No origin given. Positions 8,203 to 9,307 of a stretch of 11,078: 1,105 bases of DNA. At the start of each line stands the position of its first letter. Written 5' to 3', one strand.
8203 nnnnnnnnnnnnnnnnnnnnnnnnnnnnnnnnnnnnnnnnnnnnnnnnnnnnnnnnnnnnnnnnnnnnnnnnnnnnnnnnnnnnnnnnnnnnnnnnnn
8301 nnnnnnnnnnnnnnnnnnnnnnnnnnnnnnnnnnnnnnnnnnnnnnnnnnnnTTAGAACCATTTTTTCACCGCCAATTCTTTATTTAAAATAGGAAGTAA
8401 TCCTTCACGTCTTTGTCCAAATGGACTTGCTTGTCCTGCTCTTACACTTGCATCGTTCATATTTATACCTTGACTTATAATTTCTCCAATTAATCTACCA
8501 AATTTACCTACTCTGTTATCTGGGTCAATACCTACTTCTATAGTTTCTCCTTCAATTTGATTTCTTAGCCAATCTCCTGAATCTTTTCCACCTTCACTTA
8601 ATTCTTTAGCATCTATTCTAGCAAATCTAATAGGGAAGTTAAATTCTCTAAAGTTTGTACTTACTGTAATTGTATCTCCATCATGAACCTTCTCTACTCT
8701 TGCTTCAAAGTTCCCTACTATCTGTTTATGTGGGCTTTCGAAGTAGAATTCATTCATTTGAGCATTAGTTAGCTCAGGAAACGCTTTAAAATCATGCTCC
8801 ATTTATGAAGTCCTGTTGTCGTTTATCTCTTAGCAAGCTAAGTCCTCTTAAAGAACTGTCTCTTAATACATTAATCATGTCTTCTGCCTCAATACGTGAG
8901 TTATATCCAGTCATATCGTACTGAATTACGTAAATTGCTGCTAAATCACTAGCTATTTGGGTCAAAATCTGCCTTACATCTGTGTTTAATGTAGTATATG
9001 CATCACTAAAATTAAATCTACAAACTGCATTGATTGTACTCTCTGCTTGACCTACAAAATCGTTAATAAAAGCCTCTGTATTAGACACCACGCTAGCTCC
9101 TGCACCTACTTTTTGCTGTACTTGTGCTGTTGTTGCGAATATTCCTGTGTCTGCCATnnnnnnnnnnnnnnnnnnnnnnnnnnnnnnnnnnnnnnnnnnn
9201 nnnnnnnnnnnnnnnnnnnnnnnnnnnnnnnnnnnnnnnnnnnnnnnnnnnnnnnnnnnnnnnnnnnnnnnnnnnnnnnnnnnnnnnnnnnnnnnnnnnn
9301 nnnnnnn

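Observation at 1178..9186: Archaeal-style expression architecture: TATA boxes 21-24 nt upstream of SD-less first genes, SD or TAATG coupling for internal genes, oligo-T stops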

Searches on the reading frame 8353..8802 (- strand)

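Call 6: search_protein_families(library=pfam, max_evalue=0.01, proteins=[window:8353-8802:-])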
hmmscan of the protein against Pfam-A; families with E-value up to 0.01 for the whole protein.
window:8353-8802:- (149 aa): 0 families

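Call 33: search_protein_families(library=phrogs, max_evalue=0.001, proteins=[window:8353-8802:-])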
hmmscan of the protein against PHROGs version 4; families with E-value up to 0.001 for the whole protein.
window:8353-8802:- (149 aa): 3 families
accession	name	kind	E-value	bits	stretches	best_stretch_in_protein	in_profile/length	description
phrog_452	-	DNA, RNA and nucleotide metabolism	2.9e-11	44.5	1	25-125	62-174/201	endonuclease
phrog_8809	-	unknown function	8.8e-05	20.6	1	31-128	1098-1204/2317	-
phrog_20876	-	DNA, RNA and nucleotide metabolism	0.00019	21.5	1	31-122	165-256/395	nuclease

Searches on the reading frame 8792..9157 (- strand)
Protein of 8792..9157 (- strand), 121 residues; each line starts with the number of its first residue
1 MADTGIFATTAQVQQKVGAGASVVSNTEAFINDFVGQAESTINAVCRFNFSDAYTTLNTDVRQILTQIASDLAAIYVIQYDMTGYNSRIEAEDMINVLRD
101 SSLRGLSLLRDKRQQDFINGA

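Call 6: search_protein_families(library=pfam, max_evalue=0.01, proteins=[window:8792-9157:-])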
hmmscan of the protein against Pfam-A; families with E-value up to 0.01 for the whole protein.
window:8792-9157:- (121 aa): 0 families

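Call 33: search_protein_families(library=phrogs, max_evalue=0.001, proteins=[window:8792-9157:-])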
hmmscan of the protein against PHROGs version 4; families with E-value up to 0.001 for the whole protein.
window:8792-9157:- (121 aa): 0 families

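Call 53: search_solved_structures(query=A3, max_evalue=1)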
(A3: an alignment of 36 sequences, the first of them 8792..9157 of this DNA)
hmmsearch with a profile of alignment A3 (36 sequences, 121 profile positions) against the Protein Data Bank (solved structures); distinct sequences matched with E-value up to 1: 3.
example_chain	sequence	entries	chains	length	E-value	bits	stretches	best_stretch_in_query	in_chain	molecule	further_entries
5gtx_A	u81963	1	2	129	0.28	14.4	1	16-76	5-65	buckwheat glutaredoxin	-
2xgw_A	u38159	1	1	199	0.72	13.1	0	41-77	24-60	PEROXIDE RESISTANCE PROTEIN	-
2wla_A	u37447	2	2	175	0.94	12.7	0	42-77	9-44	DPS-LIKE PEROXIDE RESISTANCE PROTEIN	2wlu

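Call 56: find_homologous_proteins(query=window:8792-9157:-, max_evalue=0.001)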
Query window:8792-9157:- (121 aa): 954 proteins with E <= 0.001 among 962 candidates; the best 120 are listed.
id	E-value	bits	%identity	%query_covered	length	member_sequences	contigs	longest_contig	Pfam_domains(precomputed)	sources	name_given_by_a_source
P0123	1.3e-52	194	74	100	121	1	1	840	-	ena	-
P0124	2.6e-52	193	74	100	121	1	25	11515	-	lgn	-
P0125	1.2e-51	191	76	100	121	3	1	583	-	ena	-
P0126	1.7e-51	191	72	100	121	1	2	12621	-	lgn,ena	-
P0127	4.1e-51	189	74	100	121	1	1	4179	-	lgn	-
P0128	5.4e-51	189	74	100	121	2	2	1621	-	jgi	-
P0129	5.8e-51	189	74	100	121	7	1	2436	-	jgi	-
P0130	6.8e-51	189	73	100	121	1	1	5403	-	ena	-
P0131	7.1e-51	189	72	100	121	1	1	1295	-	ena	-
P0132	8.8e-51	188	75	100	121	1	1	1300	-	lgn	-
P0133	1.7e-50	187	72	100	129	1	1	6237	-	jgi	-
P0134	1.9e-50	187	75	100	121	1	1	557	-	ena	-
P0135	2.4e-50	187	74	100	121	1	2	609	-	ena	-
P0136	2.8e-50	187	72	100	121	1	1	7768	-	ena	-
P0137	3.2e-50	187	71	100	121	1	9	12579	-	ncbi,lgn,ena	-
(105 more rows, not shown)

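Call 63: predict_structure(alignment_id=A5)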
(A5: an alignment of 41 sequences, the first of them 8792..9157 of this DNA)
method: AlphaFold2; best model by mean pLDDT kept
length: 121 residues; sequences in the alignment: 41
mean_pLDDT: 86.5   pTM: 0.83
mean pLDDT of the five models: 86.5, 84.8, 83.9, 83.8, 79.3
residues with pLDDT >= 90: 59; 70-90: 48; 50-70: 13; < 50: 1
segments of 3 or more residues with pLDDT < 50: none
pLDDT, mean of each block of 10 residues (from residue 1): 74 88 86 92 89 86 92 94 88 94 91 67 52
secondary structure, 60 per line:
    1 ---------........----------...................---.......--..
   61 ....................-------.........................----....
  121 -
elements in order: H10-17 H28-46 H50-56 H59-80 H88-112 H117-120

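Call 66: fold_search(model_id=the predicted structure, library=pdb)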
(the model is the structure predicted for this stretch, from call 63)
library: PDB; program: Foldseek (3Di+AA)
matches with E <= 10: 179; with E <= 0.001: 0
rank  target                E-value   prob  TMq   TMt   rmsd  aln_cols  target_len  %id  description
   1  5ydn                  4.0e-01  0.87  0.52  0.57   4.9       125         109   12  Mu pahge neck subunit (released 2018-07-11)
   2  5udh_A                1.2e+00  0.28  0.40  0.15   9.6       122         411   12  HHARI/ARIH1-UBCH7~Ubiquitin (released 2017-06-14)
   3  1oah_A                1.4e+00  0.25  0.35  0.12   7.4        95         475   12  Cytochrome c Nitrite Reductase from Desulfovibrio desulfuricans ATCC 27774: The relevance of the two calcium sites in  (released 2003-05-08)
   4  1oah_B                1.4e+00  0.21  0.35  0.12   9.9       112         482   11  Cytochrome c Nitrite Reductase from Desulfovibrio desulfuricans ATCC 27774: The relevance of the two calcium sites in  (released 2003-05-08)
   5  9nnf_A                1.4e+00  0.16  0.31  0.28   8.7       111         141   12  Cryo-EM structure of a de-novo designed binder NY1-B04 in complex with HLA-A*02:01 and NY-ESO-1-derived peptide SLLMWI (released 2025-07-23)
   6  6o6p_A                1.8e+00  0.10  0.23  0.17   9.5       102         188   15  Structure of the regulator FasR from Mycobacterium tuberculosis in complex with DNA (released 2020-03-11)
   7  6ncn                  2.0e+00  0.15  0.35  0.31   9.9       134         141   11  Fragment-based Discovery of an apoE4 Stabilizer (released 2019-04-17)
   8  4kc9                  2.1e+00  0.20  0.41  0.15  10.1       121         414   12  Structure of HHARI, a RING-IBR-RING ubiquitin ligase: autoinhibition of an Ariadne-family E3 and insights into ligation  (released 2013-05-29)
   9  2j7a_B                2.3e+00  0.18  0.35  0.12   8.9       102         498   11  Crystal structure of cytochrome c nitrite reductase NrfHA complex from Desulfovibrio vulgaris (released 2006-12-06)
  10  8b71_A                2.3e+00  0.04  0.19  0.06  13.9       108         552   11  Upright KimA dimer with bound c-di-AMP from B. subtilis (released 2023-01-18)
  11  8dz8_B                2.6e+00  0.13  0.29  0.34   9.1        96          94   14  Neoleukin 4, a de novo designed IL-4 mimetic (released 2023-03-29)
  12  6dg5_A                2.6e+00  0.08  0.23  0.28  10.2        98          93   12  Structure of a de novo designed Interleukin-2/Interleukin-15 mimetic complex with IL-2Rb and IL-2Rg (released 2019-01-16)
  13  7vg4_E                2.9e+00  0.08  0.28  0.19  12.2       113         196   13  10,5-methenyltetrahydrofolate cyclohydrolase from Methylobacterium extorquens AM1 strain (released 2022-07-06)
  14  8y6v_D                2.9e+00  0.05  0.20  0.10  11.3       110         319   10  Near-atomic structure of icosahedrally averaged jumbo bacteriophage PhiKZ capsid (released 2024-08-14)
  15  5tte_B                3.0e+00  0.15  0.39  0.14  10.2       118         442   14  Crystal Structure of an RBR E3 ubiquitin ligase in complex with an E2-Ub thioester intermediate mimic (released 2017-08-23)
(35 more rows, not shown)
